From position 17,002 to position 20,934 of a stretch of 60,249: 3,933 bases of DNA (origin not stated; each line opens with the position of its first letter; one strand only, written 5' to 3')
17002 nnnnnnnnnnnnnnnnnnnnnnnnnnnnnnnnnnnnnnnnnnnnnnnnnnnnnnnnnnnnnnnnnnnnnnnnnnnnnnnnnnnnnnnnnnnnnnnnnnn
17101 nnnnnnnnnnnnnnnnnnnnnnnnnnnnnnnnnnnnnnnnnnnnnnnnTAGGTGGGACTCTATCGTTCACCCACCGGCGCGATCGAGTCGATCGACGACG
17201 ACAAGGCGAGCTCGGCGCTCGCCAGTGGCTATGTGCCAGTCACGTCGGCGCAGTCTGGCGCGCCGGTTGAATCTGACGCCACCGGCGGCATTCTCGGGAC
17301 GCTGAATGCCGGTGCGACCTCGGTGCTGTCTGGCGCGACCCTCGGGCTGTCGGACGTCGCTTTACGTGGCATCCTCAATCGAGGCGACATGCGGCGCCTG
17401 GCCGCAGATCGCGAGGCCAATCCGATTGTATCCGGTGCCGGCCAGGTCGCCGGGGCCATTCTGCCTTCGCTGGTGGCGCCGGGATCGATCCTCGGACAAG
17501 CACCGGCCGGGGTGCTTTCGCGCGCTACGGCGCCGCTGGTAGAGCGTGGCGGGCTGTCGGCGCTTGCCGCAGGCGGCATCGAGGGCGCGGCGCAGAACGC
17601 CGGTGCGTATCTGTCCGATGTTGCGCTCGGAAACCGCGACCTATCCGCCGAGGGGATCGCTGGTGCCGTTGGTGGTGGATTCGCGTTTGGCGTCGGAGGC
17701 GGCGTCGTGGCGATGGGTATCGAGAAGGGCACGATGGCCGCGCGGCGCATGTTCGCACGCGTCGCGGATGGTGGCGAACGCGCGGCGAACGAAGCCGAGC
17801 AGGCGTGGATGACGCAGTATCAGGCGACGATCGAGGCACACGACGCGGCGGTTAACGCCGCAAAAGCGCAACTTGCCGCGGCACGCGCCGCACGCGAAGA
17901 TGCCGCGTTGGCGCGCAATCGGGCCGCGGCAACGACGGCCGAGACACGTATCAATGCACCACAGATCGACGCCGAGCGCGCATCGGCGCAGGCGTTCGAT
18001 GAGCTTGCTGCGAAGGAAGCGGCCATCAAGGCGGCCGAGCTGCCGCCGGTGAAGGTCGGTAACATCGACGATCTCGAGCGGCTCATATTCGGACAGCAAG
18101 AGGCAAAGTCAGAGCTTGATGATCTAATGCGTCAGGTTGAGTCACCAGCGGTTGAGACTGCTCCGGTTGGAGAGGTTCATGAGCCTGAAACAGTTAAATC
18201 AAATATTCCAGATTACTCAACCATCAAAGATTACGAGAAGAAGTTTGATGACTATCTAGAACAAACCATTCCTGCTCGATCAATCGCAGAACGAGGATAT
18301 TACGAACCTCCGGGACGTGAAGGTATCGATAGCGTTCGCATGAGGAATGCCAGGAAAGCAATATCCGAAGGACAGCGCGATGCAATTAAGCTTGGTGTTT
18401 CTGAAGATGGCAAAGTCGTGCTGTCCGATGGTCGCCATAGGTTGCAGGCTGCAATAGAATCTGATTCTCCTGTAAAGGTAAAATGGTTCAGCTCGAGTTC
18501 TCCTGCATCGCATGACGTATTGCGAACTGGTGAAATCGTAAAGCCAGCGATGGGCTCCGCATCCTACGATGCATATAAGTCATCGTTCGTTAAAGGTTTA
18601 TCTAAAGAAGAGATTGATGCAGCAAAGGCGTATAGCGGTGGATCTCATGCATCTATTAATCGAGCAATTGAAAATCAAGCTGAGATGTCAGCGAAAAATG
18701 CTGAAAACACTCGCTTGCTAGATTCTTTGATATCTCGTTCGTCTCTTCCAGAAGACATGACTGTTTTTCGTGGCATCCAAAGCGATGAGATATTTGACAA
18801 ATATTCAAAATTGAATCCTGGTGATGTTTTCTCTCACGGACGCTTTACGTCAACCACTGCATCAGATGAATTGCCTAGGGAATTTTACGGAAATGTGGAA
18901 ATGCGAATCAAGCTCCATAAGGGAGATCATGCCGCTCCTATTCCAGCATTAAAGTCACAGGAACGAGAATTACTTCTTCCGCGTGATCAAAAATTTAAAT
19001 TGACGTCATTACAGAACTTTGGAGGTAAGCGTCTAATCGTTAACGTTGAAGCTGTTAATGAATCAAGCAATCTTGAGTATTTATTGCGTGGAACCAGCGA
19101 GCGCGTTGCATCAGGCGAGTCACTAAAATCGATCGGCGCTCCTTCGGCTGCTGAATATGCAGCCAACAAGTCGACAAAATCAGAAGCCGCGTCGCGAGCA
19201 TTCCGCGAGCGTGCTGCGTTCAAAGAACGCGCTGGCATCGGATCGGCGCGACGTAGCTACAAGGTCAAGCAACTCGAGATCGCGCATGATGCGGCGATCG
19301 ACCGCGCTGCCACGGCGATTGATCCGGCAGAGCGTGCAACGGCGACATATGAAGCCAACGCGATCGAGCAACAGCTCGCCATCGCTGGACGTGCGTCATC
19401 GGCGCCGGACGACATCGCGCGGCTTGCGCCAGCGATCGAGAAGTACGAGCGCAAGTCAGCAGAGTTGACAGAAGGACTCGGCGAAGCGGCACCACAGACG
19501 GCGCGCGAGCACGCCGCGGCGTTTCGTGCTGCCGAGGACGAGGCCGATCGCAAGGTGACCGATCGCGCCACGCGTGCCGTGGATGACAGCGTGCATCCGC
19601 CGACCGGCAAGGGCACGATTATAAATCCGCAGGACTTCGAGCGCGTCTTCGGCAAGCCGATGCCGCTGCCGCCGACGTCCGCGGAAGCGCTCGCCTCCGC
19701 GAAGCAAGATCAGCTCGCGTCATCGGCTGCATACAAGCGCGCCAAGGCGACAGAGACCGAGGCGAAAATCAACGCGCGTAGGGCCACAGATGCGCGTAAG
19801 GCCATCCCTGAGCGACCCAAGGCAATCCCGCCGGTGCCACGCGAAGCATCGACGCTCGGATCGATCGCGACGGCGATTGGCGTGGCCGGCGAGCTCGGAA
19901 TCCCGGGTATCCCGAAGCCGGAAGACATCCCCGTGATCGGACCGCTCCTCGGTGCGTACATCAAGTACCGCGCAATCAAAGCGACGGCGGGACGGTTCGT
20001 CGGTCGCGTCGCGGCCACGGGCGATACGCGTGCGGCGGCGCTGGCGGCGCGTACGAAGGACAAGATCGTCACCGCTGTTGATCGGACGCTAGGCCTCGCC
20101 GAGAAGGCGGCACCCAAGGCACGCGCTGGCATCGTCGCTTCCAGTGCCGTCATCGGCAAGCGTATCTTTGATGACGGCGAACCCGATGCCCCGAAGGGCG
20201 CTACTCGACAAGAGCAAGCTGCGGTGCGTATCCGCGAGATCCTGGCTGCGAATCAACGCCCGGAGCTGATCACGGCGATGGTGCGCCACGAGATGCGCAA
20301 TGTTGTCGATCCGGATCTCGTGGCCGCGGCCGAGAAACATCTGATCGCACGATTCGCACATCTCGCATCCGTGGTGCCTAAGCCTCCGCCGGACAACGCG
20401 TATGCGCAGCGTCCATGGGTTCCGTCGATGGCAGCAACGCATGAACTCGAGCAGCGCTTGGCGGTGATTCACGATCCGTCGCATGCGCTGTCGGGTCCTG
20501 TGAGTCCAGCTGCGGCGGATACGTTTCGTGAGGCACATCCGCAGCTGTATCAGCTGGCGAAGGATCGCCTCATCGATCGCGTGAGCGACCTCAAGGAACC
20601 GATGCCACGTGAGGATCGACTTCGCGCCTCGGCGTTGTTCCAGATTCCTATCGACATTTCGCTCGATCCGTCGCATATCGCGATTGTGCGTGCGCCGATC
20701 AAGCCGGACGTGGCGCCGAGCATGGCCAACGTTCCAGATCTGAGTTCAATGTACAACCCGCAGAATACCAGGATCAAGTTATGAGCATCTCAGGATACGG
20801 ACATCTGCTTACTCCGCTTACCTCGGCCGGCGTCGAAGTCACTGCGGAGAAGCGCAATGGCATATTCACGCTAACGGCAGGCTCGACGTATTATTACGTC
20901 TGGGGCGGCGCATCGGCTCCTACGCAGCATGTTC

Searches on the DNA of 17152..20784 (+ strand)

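Call 7: search_dna_similar(query=window:17152-20784:+, collection=phages, mode=near, max_rows=30)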
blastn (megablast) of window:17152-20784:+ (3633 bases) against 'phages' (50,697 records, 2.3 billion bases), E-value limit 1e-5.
No match.

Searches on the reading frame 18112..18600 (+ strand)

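Call 12: search_protein_families(library=ncbifam, proteins=[window:18112-18600:+], max_evalue=1)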
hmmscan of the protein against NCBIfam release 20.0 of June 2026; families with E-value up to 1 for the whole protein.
window:18112-18600:+ (163 aa): 1 family
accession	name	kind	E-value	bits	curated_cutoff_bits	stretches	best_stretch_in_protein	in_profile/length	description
NF041812.1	class_D_Cupria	exception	0.2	11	420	1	98-155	101-151/278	OXA-1206 family carbapenem-hydrolyzing class D beta-lactamase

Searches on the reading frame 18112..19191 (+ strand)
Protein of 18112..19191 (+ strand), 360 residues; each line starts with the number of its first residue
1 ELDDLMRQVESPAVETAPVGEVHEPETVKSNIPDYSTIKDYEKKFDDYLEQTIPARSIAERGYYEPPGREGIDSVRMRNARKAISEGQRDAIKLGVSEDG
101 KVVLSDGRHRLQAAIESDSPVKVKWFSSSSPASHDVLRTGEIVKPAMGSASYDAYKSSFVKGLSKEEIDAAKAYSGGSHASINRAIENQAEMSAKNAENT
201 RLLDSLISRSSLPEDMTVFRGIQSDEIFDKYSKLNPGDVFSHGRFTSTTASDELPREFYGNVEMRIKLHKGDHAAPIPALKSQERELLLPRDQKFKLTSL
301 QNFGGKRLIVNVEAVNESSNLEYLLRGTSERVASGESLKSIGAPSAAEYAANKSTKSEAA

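Call 5: search_protein_families(library=pfam, proteins=[window:18112-19191:+], max_evalue=1)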
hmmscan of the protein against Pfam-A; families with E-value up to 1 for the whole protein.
window:18112-19191:+ (360 aa): 4 families
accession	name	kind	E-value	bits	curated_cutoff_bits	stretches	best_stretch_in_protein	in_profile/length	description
PF03496.20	ADPrib_exo_Tox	-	7.1e-18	65.1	23.4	1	159-310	12-189/196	ADP-ribosyltransferase exoenzyme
PF01129.24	ART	-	0.00082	19.2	22.3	1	203-313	113-215/222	NAD:arginine ADP-ribosyltransferase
PF08955.15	BofC_C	-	0.069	13.7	21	1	84-140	3-56/74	BofC C-terminal domain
PF19891.5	DUF6364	-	0.12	13.2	27.3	1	163-212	9-55/70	Family of unknown function (DUF6364)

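Call 6: search_protein_families(library=phrogs, proteins=[window:18112-19191:+], max_evalue=0.01)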
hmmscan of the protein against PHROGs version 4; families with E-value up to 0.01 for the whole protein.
window:18112-19191:+ (360 aa): 4 families
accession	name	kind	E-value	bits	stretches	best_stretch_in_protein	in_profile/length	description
phrog_595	-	head and packaging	4.5e-09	37.2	1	32-313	319-511/513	head maturation protease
phrog_3895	-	moron, auxiliary metabolic gene and host takeover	9.2e-08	33.2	1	200-320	202-338/340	ADP-ribosyltransferase exoenzyme toxin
phrog_802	-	moron, auxiliary metabolic gene and host takeover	0.00036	20.3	1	147-254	401-508/674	Alt-like RNA polymerase ADP-ribosyltransferase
phrog_832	-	DNA, RNA and nucleotide metabolism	0.001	17.7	1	179-262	1269-1353/1480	RNA polymerase ADP-ribosylase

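Call 11: search_solved_structures(query=window:18112-19191:+, max_evalue=1, show_alignments=3)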
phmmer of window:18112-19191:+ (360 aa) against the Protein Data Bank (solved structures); distinct sequences matched with E-value up to 1: 6.
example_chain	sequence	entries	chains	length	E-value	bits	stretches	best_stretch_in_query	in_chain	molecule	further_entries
8za7_B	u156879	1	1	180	1.5e-07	34.3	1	161-309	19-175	Lmo0066 protein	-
6gnn_C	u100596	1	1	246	0.0068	18.9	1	164-315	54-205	Exoenzyme T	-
1ojq_A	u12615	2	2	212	0.046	16.2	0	227-311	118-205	ADP-RIBOSYLTRANSFERASE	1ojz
1r45_A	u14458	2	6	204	0.12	14.8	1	161-224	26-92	Mono-ADP-ribosyltransferase C3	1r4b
4xzj_A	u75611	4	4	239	0.18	14.2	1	155-318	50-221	Putative NAD(+)--arginine ADP-ribosyltransferase Vis | NAD(+)--arginine ADP-ribosyltransferase Vis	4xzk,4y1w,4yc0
5xyi_Q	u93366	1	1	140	0.41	13.1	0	255-295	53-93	40S ribosomal protein S16, putative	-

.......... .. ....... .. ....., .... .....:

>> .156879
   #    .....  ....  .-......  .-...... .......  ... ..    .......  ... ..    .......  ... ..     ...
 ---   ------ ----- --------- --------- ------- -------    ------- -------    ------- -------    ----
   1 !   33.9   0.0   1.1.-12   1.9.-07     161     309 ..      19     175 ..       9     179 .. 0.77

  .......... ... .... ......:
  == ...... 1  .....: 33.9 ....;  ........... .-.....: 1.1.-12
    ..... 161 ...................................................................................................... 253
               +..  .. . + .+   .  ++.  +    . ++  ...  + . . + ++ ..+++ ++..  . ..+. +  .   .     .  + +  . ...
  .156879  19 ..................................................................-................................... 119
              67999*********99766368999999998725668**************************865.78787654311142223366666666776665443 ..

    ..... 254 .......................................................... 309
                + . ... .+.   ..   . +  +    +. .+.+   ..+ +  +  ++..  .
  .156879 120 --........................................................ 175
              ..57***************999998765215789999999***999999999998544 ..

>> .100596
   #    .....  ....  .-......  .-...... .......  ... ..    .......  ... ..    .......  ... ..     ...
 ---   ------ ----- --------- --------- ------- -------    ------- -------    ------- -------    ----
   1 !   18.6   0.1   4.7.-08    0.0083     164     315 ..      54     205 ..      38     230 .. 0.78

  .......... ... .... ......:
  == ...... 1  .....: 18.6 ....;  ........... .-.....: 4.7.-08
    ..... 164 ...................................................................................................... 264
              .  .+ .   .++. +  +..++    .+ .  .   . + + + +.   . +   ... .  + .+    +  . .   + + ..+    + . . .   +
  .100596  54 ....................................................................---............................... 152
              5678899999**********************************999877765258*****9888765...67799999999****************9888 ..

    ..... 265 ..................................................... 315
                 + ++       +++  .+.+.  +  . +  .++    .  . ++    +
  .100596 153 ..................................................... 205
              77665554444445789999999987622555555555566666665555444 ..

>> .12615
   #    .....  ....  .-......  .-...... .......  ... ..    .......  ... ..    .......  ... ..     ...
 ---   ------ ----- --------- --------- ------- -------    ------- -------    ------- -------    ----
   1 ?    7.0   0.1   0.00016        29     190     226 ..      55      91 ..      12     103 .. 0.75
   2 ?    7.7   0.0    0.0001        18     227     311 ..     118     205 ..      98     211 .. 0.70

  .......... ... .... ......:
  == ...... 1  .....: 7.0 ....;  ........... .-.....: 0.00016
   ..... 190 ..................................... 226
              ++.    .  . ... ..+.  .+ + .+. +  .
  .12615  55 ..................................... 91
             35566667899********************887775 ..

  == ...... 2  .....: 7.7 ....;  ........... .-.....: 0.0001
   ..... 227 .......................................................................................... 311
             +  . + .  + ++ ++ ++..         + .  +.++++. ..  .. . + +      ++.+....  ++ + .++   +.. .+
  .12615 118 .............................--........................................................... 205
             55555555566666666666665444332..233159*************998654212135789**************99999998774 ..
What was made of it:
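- On R-S-E clade ADP-ribosyltransferases (Pfam PF03496 ADPrib_exo_Tox; C3/ExoS/VIP2/Alt type): F-R540-G, S567-T-T and E604-R-E606 align to the corresponding motifs of Lmo0066, ExoT and C3stau (call 11).
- Closest known: C3-like / ExoS-ExoT / Vis / Lmo0066 bacterial mono-ARTs. Same: The Arg, STS/STT and (Q/E)xE motifs align (call 11).
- Closest known: C3-like / ExoS-ExoT / Vis / Lmo0066 bacterial mono-ARTs. Different: Identity is low overall (no figure is reported in call 11).
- Catalytic motifs align with solved ARTs (call 11).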

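Call 12: search_protein_families(library=ncbifam, proteins=[window:18112-19191:+], max_evalue=1)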
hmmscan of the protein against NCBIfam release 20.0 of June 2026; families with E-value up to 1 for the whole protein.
window:18112-19191:+ (360 aa): 0 families
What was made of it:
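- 18244..18537 (+): ParB/sulfiredoxin-fold domain (aa 365-462). The strand-helix junction motif D426-G-R-H-R430 lies at nt 18427-18441. There is no Pfam or NCBIfam hit for this copy (calls 5, 12).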

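Call 13: find_homologous_proteins(query=window:18112-19191:+)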
Query window:18112-19191:+ (360 aa): 2 proteins with E <= 0.001 among 8000 candidates.
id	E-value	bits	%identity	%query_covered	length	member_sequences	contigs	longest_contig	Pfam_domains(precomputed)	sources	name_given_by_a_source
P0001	1.2e-12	66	45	28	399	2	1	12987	PF04233.20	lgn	-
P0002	7.0e-10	57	39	30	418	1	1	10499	PF04233.20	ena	-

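Call 83: search_protein_families(library=pfam, proteins=[P0001, P0002], max_evalue=0.001)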
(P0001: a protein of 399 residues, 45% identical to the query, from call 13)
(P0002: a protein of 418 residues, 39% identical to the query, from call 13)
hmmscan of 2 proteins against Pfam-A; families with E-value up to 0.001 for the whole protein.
P0001 (399 aa): 1 family
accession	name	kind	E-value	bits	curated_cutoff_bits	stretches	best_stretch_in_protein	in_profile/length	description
PF04233.19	Phage_Mu_F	-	2.2e-24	86.8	29.6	1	152-256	1-110/112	Phage Mu protein F like protein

P0002 (418 aa): 1 family
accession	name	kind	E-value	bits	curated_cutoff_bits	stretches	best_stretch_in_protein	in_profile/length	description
PF04233.19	Phage_Mu_F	-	3.2e-13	50.9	29.6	1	321-398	36-111/112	Phage Mu protein F like protein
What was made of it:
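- The same ParB-like domain rides on MuF, an internal head protein (call 83).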

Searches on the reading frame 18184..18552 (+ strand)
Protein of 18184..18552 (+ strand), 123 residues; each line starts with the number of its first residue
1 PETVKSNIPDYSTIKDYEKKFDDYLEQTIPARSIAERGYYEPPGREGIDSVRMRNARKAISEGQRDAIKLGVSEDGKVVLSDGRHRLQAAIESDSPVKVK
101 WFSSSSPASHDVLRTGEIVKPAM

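Call 25: search_protein_representatives(protein=window:18184-18552:+)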
Query: 123 residues. Proteins with E-value up to 0.001 (for the whole library): 96; up to 1e-10: 65; up to 1e-30: 15. The best 96 are listed.
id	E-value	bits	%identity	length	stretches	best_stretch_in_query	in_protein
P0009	6.3e-44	165.1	44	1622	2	4-117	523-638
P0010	2.1e-38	147.3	63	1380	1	6-121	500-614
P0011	1.2e-37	144.8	63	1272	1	4-117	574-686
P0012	1.3e-36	141.5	62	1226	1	7-116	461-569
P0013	2.3e-35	137.5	61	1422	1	7-115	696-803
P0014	2.4e-34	134.2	38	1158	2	6-114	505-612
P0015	8.6e-34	132.4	56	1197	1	2-119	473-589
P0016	1.3e-33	131.8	47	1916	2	3-119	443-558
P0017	1.3e-33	131.8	61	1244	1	6-115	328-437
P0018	1.1e-32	128.8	55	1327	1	6-117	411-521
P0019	1.3e-32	128.6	58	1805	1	6-117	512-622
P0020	1.4e-32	128.4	58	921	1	6-114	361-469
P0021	3.0e-32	127.4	55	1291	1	4-120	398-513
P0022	9.4e-32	125.8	62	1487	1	4-117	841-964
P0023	5.5e-31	123.3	41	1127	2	6-116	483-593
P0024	2.4e-30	121.2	49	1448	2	4-116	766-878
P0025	7.9e-29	116.4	54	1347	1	6-115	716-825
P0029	1.4e-26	109.1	51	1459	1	8-116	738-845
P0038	7.6e-25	103.5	50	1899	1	10-121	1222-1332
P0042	6.4e-24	100.5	40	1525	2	8-116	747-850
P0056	1.3e-15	73.8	53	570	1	26-102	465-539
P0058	3.1e-15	72.5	48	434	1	18-104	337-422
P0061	8.5e-15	71.1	54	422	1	27-101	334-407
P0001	2.9e-14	69.4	46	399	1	15-106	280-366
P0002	3.9e-11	59.3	44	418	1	19-104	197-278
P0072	1.3e-09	54.4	43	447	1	25-104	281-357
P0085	6.7e-07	45.7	51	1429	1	30-117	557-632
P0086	7.4e-07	45.5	42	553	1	6-116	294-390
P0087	7.6e-07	45.5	42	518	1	22-104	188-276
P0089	3.2e-06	43.5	43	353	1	27-112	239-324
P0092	3.9e-05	40.0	45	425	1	44-101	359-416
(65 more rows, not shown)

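Call 75: search_dna_similar(query=window:18184-18552:+, collection=phages, mode=protein, max_evalue=1, max_rows=20)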
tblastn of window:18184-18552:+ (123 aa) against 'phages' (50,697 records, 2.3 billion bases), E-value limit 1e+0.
Records with a match: 2; places in all: 2; records where one place covers at least 80% of the query: 2.
Best place of each record, by identity: <60% 2.
By first word of the organism name: Lactobacillus 2.
By host as written in the record: Lactobacillus casei ATCC 393 1; Lactobacillus casei 1.
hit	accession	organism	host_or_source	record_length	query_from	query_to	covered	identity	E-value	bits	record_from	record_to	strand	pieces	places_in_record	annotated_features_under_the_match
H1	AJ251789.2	Lactobacillus phage A2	Lactobacillus casei ATCC 393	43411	16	115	81%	25.5%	2e-2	39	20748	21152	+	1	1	hypothetical protein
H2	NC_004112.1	Lactobacillus phage A2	Lactobacillus casei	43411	16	115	81%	25.5%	2e-2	39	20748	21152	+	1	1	hypothetical protein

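Call 77: find_encoding_contigs(protein=P0017, flank=6000, max_places=2)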
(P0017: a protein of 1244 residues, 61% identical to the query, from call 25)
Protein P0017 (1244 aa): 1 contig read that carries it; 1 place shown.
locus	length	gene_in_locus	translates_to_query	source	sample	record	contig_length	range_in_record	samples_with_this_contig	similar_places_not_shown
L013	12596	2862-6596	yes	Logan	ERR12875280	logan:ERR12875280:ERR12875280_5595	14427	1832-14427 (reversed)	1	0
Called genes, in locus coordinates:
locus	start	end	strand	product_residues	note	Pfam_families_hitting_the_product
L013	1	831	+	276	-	?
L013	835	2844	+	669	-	-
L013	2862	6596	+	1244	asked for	PF03496:ADPrib_exo_Tox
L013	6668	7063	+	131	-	-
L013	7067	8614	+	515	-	-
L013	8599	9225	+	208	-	-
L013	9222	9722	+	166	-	-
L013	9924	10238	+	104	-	-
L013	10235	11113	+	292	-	PF01183:Glyco_hydro_25, PF01471:PG_binding_1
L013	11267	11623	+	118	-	-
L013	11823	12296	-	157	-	-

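Call 78: find_encoding_contigs(protein=P0016, flank=3000, max_places=1)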
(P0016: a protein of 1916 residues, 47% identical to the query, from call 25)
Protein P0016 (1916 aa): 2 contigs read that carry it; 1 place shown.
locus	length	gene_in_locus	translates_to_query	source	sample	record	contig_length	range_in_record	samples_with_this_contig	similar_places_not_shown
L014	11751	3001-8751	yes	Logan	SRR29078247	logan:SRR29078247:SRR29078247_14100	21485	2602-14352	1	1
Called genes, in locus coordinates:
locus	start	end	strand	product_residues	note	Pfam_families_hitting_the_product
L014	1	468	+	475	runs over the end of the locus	PF13884:Peptidase_S74 (weak)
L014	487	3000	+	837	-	-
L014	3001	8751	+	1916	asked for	PF03496:ADPrib_exo_Tox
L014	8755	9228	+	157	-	-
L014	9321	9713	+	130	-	-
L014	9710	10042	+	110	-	-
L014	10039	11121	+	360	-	-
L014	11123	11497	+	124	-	-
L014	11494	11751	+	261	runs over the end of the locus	-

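Call 79: find_encoding_contigs(protein=P0011, flank=3000, max_places=1)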
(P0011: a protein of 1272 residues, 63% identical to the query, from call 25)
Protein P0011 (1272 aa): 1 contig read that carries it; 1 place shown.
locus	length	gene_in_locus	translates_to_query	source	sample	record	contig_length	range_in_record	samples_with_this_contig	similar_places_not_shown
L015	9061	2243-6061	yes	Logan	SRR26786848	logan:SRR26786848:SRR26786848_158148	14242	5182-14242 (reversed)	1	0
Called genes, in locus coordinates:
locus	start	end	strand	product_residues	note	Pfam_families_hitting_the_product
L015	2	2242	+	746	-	?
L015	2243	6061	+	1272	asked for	-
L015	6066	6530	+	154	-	-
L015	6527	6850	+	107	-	PF02368:Big_2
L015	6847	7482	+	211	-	-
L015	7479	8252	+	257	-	-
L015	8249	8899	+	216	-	PF01551:Peptidase_M23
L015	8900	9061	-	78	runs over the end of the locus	-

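Call 80: find_encoding_contigs(protein=P0025, flank=3000, max_places=1)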
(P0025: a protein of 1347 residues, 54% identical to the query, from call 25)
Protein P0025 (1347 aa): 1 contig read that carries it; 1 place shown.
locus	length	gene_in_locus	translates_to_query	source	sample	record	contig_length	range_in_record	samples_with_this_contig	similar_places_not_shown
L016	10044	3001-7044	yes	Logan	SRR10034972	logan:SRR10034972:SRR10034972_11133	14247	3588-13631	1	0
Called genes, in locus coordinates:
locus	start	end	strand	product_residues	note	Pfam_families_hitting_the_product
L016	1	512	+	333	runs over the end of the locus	-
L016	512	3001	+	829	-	-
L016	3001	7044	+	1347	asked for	PF03496:ADPrib_exo_Tox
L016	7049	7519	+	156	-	-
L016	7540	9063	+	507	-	-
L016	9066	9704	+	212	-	-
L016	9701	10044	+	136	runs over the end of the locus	-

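Call 81: find_encoding_contigs(protein=P0009, flank=3000, max_places=1)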
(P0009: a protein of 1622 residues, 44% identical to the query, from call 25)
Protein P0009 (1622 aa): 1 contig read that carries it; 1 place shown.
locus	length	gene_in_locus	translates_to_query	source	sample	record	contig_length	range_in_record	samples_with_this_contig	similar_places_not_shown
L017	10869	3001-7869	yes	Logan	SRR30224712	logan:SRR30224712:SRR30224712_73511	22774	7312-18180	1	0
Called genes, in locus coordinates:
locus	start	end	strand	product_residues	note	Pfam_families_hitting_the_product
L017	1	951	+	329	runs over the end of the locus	PF13884:Peptidase_S74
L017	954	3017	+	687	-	-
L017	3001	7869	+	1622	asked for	PF02195:ParB_N (faint), PF03496:ADPrib_exo_Tox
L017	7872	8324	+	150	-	-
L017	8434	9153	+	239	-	-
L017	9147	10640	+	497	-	PF05048:NosD (faint), PF13229:Beta_helix (weak)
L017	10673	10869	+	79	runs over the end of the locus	-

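Call 83: search_protein_families(library=pfam, proteins=[P0056, P0058, P0061, P0072, P0086, P0087, P0089, P0092], max_evalue=0.001)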
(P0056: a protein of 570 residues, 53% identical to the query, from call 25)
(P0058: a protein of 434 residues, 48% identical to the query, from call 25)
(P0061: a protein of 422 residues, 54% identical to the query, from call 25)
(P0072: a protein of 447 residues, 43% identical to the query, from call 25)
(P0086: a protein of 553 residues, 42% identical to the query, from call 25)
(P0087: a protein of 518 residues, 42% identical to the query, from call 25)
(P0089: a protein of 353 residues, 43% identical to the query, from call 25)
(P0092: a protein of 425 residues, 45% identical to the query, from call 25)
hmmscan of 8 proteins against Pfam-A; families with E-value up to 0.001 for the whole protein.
P0056 (570 aa): 2 families
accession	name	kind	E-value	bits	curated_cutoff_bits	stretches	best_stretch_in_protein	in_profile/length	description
PF18823.6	InPase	-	4.2e-29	101.6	26.8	1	95-215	17-134/135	Inorganic Pyrophosphatase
PF04233.19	Phage_Mu_F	-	9.1e-24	84.8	29.6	1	327-431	2-111/112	Phage Mu protein F like protein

P0058 (434 aa): 1 family
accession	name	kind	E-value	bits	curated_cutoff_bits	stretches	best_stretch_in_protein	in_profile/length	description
PF04233.19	Phage_Mu_F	-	8.9e-18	65.5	29.6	1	152-289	2-111/112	Phage Mu protein F like protein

P0061 (422 aa): 1 family
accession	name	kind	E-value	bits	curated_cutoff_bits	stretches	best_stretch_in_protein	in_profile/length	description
PF04233.19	Phage_Mu_F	-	1.7e-10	42.1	29.6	1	153-293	4-111/112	Phage Mu protein F like protein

P0072 (447 aa): 1 family
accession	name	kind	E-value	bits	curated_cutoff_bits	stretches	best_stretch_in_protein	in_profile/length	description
PF04233.19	Phage_Mu_F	-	1e-11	46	29.6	1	371-426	56-111/112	Phage Mu protein F like protein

P0086 (553 aa): 0 families

P0087 (518 aa): 1 family
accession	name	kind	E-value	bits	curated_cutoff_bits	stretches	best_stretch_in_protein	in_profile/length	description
PF04233.19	Phage_Mu_F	-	7.9e-16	59.2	29.6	1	294-384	23-111/112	Phage Mu protein F like protein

P0089 (353 aa): 1 family
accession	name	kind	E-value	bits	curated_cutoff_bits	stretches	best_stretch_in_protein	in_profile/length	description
PF04233.19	Phage_Mu_F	-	2.2e-06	28.8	29.6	1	132-230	2-93/112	Phage Mu protein F like protein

P0092 (425 aa): 1 family
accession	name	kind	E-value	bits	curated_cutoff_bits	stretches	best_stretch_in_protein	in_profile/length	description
PF04233.19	Phage_Mu_F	-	1.2e-13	52.2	29.6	1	166-271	5-110/112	Phage Mu protein F like protein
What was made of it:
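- Link to packaged proteins: 9 of 10 short proteins with the same ParB-like domain are MuF head proteins, and one also has the polyvalent-protein InPase domain (call 83).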

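Call 86: search_protein_families(library=pfam, proteins=[P0019, P0038, P0042, P0024, P0085, P0029], max_evalue=0.01)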
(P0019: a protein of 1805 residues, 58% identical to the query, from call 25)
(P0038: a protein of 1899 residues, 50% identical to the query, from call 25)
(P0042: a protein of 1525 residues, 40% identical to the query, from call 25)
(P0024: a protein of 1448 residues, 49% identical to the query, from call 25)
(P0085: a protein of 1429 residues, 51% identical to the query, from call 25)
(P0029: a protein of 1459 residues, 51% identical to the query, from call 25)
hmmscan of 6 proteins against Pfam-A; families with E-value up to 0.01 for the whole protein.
P0019 (1805 aa): 1 family
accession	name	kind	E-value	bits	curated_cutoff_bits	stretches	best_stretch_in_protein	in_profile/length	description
PF03496.20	ADPrib_exo_Tox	-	7.1e-10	39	23.4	1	1086-1226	12-177/196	ADP-ribosyltransferase exoenzyme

P0038 (1899 aa): 0 families

P0042 (1525 aa): 0 families

P0024 (1448 aa): 0 families

P0085 (1429 aa): 0 families

P0029 (1459 aa): 0 families
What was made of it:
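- The central regions of many relatives have no recognisable enzymatic domain (call 86).
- Tried and rejected: Pfam on six long ART-less relatives, to name other cargo domains, found only one further ART (call 86).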
